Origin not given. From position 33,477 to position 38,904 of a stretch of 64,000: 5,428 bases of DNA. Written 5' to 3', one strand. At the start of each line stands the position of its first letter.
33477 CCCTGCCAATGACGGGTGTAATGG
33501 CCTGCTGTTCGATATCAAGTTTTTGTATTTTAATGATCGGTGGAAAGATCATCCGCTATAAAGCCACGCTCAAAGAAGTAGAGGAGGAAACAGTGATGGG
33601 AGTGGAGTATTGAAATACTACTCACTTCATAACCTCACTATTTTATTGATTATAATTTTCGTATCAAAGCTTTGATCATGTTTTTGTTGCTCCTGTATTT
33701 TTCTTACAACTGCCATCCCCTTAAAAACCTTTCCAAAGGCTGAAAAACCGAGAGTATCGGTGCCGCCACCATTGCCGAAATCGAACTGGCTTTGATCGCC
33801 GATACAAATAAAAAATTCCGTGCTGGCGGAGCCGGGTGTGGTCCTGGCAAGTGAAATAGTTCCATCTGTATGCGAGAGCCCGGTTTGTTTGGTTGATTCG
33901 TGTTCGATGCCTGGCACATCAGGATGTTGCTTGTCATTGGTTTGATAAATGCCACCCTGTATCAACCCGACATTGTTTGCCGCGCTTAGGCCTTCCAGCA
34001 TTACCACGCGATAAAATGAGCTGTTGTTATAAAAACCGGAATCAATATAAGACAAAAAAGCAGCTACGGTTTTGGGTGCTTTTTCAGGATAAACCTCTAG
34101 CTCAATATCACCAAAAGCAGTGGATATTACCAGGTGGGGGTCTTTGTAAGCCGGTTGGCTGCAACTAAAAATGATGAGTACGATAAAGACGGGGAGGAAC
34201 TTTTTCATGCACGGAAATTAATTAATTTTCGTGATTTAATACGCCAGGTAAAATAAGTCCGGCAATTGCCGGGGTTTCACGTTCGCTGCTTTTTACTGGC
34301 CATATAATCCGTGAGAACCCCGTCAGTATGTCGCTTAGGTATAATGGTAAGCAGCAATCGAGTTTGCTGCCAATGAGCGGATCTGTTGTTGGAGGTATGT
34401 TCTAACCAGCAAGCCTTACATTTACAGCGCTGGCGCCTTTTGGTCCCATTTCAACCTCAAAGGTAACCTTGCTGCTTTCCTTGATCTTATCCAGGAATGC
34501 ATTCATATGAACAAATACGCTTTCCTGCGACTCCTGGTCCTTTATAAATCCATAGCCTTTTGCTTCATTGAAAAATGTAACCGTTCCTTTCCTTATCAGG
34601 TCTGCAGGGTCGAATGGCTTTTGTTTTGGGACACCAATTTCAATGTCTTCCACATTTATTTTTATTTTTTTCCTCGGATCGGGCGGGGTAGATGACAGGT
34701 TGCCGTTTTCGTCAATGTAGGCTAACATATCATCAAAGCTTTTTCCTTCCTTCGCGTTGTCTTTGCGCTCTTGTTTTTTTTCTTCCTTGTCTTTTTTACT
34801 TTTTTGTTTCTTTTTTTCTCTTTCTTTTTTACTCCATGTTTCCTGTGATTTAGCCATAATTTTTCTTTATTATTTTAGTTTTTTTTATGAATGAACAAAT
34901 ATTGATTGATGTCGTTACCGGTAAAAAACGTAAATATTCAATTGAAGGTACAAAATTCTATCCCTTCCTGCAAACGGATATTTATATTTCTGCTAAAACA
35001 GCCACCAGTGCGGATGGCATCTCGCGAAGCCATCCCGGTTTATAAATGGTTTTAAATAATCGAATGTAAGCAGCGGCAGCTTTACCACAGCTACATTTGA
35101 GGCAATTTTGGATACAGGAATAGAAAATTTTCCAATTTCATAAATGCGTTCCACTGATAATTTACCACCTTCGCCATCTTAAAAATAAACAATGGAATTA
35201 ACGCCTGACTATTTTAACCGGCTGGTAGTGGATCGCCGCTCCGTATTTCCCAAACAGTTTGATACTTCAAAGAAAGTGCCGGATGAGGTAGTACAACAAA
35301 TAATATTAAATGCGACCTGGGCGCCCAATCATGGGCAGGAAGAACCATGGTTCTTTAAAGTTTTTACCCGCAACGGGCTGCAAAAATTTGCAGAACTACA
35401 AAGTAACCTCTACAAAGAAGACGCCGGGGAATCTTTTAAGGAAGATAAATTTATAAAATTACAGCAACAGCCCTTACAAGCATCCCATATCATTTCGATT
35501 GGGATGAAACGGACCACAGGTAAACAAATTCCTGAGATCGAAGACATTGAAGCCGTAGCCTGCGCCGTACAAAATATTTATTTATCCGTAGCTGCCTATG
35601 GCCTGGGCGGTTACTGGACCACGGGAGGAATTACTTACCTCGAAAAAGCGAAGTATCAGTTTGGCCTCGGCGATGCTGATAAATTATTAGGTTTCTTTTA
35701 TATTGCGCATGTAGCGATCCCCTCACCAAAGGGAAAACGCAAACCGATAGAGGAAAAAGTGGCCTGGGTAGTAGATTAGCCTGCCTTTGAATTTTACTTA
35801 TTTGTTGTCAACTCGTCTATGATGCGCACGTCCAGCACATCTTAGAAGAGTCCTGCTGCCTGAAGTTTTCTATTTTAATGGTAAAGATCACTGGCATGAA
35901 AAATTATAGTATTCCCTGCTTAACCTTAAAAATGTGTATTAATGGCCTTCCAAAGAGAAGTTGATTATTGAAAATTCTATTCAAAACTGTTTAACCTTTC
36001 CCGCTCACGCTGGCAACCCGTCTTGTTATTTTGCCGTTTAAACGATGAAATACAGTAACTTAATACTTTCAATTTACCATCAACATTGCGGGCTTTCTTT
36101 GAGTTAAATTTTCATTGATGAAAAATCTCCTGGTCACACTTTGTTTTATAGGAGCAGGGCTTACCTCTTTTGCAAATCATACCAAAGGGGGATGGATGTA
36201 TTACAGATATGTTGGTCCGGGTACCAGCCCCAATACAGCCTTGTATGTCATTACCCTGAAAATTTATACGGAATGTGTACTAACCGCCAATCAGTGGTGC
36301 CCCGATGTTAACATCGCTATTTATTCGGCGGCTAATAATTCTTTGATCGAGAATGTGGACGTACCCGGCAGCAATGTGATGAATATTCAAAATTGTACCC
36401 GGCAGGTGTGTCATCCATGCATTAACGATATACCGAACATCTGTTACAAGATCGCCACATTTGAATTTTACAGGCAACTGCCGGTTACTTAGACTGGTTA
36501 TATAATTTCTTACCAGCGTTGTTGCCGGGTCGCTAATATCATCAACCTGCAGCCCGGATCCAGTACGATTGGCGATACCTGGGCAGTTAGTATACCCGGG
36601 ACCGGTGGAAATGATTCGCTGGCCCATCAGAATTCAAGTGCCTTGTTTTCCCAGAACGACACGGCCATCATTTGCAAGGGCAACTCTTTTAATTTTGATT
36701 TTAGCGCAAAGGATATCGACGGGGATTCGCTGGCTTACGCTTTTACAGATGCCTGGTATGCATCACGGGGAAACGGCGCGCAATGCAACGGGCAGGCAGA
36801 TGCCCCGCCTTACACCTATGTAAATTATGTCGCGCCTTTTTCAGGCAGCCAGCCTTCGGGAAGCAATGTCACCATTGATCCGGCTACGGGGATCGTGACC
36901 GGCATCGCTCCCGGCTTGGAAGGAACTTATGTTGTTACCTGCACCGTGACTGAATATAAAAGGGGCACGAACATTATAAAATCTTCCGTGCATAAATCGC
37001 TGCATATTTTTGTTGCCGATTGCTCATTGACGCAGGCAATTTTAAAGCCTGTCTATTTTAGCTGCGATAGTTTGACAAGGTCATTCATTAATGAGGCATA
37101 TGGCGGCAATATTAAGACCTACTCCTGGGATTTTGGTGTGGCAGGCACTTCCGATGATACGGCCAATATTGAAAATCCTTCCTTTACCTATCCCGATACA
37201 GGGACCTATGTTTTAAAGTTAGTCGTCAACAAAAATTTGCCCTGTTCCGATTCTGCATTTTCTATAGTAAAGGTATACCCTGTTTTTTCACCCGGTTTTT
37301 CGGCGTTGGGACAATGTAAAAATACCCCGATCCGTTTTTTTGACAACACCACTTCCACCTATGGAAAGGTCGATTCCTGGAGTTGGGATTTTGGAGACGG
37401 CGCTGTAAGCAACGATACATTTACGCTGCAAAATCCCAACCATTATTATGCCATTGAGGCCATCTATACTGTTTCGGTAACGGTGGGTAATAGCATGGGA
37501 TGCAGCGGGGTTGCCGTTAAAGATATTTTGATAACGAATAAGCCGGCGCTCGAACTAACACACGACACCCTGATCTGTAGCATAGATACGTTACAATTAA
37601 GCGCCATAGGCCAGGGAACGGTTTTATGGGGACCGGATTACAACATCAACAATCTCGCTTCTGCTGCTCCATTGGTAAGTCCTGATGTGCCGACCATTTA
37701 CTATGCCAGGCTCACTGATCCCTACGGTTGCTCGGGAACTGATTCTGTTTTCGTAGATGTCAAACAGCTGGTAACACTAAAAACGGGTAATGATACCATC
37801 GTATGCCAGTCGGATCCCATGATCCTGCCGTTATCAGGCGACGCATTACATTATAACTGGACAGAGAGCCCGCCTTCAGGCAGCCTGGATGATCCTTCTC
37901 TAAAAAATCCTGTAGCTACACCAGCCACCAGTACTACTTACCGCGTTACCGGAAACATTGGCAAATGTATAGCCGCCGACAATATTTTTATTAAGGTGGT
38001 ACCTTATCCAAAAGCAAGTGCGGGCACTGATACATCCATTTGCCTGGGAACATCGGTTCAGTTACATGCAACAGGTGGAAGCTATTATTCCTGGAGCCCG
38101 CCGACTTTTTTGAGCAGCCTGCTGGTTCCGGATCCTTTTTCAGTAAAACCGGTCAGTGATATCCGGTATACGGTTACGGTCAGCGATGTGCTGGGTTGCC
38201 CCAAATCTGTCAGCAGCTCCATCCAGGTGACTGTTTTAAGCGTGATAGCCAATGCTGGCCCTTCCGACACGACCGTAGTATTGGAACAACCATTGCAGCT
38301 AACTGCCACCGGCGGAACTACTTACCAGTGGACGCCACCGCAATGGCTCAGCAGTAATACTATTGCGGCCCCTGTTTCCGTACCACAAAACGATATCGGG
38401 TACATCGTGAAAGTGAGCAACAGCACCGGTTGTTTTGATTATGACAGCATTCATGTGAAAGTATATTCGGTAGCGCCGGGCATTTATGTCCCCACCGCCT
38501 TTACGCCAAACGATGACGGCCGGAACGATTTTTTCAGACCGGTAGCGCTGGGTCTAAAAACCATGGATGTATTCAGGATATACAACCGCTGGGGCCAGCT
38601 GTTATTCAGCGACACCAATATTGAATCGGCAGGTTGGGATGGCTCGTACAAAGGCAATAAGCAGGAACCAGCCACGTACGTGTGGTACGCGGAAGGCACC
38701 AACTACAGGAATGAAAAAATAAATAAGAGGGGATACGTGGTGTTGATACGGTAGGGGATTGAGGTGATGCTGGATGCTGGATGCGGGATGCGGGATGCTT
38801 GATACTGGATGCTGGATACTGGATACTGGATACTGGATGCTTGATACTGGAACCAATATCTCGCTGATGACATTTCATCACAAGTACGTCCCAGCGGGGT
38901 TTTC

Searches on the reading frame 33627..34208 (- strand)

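Call 43: search_protein_families(library=pfam, proteins=[window:33627-34208:-], max_evalue=0.001)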
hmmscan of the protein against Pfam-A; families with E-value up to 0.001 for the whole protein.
window:33627-34208:- (193 aa): 1 family
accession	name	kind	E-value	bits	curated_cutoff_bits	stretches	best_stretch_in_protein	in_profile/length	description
PF00160.26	Pro_isomerase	-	3.4e-29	102.6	21.7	1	26-189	2-156/159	Cyclophilin type peptidyl-prolyl cis-trans isomerase/CLD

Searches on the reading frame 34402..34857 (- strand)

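Call 43: search_protein_families(library=pfam, proteins=[window:34402-34857:-], max_evalue=0.001)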
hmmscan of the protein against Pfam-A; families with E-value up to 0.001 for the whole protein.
window:34402-34857:- (151 aa): 1 family
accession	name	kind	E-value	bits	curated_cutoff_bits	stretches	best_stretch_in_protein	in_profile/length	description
PF00313.28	CSD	-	5.8e-16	58.6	27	1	90-148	2-64/66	'Cold-shock' DNA-binding domain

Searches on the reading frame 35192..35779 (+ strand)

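Call 43: search_protein_families(library=pfam, proteins=[window:35192-35779:+], max_evalue=0.001)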
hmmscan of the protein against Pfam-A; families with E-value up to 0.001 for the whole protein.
window:35192-35779:+ (195 aa): 1 family
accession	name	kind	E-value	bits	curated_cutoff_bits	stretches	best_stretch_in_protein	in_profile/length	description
PF00881.29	Nitroreductase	-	8.5e-19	68.8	23.5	1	14-171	3-165/167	Nitroreductase family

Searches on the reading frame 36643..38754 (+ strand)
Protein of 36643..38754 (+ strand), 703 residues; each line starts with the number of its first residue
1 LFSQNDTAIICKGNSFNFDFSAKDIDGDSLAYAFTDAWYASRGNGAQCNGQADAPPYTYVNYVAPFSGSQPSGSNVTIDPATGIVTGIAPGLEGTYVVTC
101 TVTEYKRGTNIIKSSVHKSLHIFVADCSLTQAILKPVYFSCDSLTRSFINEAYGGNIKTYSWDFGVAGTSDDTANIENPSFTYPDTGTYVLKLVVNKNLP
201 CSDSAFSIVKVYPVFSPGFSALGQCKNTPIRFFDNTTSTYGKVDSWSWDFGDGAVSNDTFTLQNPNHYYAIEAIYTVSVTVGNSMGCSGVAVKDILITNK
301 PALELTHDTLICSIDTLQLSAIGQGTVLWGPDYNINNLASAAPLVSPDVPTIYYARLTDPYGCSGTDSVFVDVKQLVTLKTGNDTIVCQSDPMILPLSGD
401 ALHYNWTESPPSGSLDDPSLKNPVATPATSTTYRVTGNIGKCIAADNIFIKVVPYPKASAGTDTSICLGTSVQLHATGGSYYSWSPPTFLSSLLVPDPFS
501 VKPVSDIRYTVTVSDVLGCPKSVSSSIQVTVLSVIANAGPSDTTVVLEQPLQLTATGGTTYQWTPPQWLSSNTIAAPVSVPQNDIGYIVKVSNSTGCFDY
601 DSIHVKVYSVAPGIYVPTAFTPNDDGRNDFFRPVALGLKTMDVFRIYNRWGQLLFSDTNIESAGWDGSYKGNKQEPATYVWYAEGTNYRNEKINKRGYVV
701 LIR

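Call 56: search_protein_families(library=pfam, proteins=[window:36643-38754:+], max_evalue=0.000001)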
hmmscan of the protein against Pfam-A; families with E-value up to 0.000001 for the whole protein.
window:36643-38754:+ (703 aa): 3 families
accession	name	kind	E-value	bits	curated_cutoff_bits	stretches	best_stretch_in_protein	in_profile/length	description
PF18911.6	PKD_4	-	2.6e-20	72.7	27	1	230-289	20-76/85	PKD domain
PF13585.12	CHU_C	-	2e-13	50.7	27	1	616-701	3-86/86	CHU_C Type IX secretion signal domain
PF00801.26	PKD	-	3.9e-12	46.4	23.5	0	241-287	27-71/80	PKD domain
